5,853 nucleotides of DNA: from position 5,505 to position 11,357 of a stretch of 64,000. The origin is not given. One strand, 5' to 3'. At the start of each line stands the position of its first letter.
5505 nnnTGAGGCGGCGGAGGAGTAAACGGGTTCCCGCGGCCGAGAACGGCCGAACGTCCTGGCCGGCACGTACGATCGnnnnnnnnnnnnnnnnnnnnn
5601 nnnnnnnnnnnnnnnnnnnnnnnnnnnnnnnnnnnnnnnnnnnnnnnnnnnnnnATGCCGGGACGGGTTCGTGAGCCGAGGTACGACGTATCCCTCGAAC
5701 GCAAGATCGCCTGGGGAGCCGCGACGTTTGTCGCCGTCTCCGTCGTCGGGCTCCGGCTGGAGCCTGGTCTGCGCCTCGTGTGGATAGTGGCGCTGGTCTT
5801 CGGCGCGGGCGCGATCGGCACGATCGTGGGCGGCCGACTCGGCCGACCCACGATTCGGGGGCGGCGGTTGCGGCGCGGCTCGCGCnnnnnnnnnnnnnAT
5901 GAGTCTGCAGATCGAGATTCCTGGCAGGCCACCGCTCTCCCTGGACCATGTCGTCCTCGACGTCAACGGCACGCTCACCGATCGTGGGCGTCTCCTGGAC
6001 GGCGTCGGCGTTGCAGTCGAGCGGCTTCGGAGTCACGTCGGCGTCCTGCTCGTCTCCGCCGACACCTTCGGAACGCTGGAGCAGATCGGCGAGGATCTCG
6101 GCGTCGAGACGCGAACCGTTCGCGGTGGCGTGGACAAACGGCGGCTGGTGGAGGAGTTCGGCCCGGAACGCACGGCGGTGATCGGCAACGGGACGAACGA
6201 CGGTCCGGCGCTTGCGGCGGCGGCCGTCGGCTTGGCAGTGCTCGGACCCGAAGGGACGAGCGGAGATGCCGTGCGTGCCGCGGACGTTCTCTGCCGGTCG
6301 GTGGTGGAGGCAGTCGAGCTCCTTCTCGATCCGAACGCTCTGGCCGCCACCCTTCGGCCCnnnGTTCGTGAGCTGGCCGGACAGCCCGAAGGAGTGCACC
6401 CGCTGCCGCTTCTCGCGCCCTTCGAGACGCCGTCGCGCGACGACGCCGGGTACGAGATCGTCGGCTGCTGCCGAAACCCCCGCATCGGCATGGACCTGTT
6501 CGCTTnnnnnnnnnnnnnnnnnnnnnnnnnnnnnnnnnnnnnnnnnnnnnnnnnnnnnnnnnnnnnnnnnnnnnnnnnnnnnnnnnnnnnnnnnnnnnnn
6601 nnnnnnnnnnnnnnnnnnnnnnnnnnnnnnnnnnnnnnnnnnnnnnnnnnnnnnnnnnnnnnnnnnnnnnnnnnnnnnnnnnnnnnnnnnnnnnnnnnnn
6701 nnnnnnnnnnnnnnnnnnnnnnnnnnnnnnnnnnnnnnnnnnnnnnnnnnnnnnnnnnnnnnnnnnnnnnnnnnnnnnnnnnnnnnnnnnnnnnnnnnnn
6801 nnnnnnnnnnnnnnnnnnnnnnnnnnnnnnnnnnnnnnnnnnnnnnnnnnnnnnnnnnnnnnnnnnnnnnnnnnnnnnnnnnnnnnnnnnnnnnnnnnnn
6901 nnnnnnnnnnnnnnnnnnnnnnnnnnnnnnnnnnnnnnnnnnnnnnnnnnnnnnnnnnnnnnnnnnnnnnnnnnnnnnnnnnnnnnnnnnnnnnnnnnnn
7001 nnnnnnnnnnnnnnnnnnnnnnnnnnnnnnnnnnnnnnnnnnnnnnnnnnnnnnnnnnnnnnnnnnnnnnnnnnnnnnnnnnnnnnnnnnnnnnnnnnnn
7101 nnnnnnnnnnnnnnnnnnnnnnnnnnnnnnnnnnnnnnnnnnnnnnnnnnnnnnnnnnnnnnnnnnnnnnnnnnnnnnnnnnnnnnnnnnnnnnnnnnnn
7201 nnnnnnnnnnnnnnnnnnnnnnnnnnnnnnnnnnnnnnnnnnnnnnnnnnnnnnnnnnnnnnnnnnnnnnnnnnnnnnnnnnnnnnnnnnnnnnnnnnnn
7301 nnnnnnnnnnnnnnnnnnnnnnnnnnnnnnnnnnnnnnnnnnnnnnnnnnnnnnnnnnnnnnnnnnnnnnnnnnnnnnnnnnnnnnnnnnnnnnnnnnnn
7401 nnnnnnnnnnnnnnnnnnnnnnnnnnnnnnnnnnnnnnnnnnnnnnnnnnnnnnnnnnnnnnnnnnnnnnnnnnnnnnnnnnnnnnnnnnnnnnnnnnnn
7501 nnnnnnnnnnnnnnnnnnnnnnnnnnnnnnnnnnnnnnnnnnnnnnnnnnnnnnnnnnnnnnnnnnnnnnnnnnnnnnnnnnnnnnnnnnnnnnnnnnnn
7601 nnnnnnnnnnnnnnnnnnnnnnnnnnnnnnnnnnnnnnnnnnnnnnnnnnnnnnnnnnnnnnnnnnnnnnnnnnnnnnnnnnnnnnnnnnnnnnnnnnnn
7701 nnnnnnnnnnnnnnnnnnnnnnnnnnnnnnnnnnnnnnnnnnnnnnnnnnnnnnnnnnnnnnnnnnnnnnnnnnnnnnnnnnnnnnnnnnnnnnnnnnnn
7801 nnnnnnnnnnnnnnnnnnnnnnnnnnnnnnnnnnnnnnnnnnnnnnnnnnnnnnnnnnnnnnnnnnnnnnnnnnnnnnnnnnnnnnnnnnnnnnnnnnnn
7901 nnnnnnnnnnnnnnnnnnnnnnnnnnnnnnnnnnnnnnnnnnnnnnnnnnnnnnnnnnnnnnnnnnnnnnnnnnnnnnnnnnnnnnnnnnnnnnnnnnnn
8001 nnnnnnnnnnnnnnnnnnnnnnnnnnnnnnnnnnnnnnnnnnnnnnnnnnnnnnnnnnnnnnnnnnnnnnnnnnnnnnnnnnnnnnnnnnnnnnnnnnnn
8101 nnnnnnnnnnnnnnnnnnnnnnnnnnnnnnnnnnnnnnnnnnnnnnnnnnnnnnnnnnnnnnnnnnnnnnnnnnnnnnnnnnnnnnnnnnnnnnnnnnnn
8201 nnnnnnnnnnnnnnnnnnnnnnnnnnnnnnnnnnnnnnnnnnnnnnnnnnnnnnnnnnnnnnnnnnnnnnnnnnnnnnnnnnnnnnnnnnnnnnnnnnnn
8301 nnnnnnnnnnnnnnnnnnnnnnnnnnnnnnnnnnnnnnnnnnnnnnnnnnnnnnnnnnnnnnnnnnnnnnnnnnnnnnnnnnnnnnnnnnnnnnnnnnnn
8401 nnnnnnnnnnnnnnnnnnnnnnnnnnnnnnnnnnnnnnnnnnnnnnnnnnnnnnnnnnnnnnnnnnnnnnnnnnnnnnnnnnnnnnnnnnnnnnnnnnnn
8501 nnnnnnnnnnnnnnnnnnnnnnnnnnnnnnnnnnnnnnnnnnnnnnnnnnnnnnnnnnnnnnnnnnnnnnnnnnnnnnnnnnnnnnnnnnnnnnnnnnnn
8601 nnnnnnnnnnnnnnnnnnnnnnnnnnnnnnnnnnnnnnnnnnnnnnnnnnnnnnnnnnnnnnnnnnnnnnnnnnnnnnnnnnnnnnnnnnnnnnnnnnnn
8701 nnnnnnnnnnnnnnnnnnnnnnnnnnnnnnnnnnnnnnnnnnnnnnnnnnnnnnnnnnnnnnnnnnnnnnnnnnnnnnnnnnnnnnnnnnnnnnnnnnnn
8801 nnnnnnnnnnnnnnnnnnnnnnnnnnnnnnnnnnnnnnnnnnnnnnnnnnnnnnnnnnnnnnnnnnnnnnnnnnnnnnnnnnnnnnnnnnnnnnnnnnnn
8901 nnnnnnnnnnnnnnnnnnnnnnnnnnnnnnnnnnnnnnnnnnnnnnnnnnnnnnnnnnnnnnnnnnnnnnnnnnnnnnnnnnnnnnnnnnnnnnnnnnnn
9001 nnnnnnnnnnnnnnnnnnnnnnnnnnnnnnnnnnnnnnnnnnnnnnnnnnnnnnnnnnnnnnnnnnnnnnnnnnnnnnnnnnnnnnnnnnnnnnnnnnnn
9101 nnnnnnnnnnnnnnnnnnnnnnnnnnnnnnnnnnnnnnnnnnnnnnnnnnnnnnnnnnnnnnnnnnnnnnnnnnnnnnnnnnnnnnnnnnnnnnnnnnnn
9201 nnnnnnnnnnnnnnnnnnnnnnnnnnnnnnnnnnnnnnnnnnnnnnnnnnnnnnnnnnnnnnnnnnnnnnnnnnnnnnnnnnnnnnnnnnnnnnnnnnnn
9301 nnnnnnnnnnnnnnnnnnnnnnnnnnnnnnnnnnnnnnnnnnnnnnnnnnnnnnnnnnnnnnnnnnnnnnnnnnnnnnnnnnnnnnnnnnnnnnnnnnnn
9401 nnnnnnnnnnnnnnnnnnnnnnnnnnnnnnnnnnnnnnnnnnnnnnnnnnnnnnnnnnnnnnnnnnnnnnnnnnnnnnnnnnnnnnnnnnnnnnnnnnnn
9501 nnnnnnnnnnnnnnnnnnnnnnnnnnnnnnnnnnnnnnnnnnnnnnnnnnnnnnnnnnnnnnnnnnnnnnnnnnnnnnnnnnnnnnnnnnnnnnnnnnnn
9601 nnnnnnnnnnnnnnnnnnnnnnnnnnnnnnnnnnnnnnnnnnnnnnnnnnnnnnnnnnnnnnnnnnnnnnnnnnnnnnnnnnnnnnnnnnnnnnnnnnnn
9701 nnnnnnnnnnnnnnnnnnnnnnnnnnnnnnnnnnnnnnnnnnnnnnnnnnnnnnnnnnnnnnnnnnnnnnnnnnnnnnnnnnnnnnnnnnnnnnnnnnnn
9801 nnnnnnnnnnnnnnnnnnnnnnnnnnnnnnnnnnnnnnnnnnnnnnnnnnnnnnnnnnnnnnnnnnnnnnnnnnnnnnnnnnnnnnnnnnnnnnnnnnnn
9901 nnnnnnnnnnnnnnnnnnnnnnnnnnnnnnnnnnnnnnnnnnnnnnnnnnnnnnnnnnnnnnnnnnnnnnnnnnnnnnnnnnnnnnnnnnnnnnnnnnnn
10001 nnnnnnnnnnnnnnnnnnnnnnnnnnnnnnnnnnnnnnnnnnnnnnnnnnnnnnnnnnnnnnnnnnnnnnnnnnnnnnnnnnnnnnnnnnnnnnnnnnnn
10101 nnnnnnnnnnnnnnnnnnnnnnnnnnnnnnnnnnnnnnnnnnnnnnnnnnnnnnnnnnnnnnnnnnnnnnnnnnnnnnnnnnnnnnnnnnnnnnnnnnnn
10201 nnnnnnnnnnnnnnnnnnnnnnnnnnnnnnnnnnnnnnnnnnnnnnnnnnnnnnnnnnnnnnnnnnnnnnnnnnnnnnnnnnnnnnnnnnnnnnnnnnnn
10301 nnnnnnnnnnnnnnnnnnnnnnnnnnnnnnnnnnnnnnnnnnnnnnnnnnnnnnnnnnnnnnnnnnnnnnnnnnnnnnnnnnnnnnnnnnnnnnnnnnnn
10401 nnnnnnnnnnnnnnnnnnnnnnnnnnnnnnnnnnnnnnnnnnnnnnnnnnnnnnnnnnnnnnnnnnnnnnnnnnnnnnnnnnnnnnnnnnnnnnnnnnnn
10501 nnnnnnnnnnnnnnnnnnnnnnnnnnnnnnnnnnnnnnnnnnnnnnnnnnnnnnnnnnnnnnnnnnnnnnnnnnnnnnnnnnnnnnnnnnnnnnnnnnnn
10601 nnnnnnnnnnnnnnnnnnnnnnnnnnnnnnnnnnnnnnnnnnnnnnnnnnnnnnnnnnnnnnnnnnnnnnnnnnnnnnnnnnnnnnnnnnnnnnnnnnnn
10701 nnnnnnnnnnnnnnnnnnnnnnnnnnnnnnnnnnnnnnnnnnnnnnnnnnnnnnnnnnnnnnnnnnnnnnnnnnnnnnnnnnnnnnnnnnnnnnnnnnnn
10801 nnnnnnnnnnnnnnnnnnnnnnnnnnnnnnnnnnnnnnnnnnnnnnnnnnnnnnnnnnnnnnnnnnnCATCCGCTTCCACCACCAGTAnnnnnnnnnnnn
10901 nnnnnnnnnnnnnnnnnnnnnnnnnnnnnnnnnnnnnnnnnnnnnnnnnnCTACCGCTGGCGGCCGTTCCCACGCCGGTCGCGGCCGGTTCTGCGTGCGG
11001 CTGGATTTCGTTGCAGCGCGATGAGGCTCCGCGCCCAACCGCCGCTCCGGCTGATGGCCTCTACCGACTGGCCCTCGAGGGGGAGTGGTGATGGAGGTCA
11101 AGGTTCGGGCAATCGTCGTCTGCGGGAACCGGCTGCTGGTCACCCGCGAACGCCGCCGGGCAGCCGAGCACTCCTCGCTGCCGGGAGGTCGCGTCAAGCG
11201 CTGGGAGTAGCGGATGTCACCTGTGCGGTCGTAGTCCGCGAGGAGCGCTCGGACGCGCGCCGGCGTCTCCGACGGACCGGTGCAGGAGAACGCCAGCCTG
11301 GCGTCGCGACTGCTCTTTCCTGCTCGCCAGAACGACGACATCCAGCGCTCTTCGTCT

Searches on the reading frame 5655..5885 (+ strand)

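Call 68: search_protein_families(library=pfam, proteins=[window:5655-5885:+], max_evalue=0.1)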
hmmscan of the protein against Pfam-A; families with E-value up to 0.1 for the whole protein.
seq(77 aa): 2 families
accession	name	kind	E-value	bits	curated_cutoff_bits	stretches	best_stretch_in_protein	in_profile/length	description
PF22471.2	Mcm2-like_OB_arc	-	0.00089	19.6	27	1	3-48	16-60/73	Mcm2-like, OB fold, archaea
PF02558.23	ApbA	-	0.082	13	22.2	0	47-64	2-19/150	Ketopantoate reductase PanE/ApbA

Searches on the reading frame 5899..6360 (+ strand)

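Call 68: search_protein_families(library=pfam, proteins=[window:5899-6360:+], max_evalue=0.1)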
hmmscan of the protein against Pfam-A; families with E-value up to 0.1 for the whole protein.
seq(154 aa): 2 families
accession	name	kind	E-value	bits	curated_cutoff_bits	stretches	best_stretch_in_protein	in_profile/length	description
PF00702.32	Hydrolase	-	6e-06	27.2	26.4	1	26-108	93-190/191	haloacid dehalogenase-like hydrolase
PF13344.12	Hydrolase_6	-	0.065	13.7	27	0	18-53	1-37/101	Haloacid dehalogenase-like hydrolase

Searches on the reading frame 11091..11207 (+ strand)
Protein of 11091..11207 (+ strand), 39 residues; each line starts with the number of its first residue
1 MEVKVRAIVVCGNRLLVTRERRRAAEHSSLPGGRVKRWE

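Call 68: search_protein_families(library=pfam, proteins=[window:11091-11207:+], max_evalue=0.1)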
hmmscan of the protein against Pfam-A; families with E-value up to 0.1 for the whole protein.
seq(39 aa): 1 family
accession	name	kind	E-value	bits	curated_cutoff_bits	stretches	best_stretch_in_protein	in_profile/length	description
PF00293.34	NUDIX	-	0.046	14.2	21.1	1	6-36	6-39/134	NUDIX domain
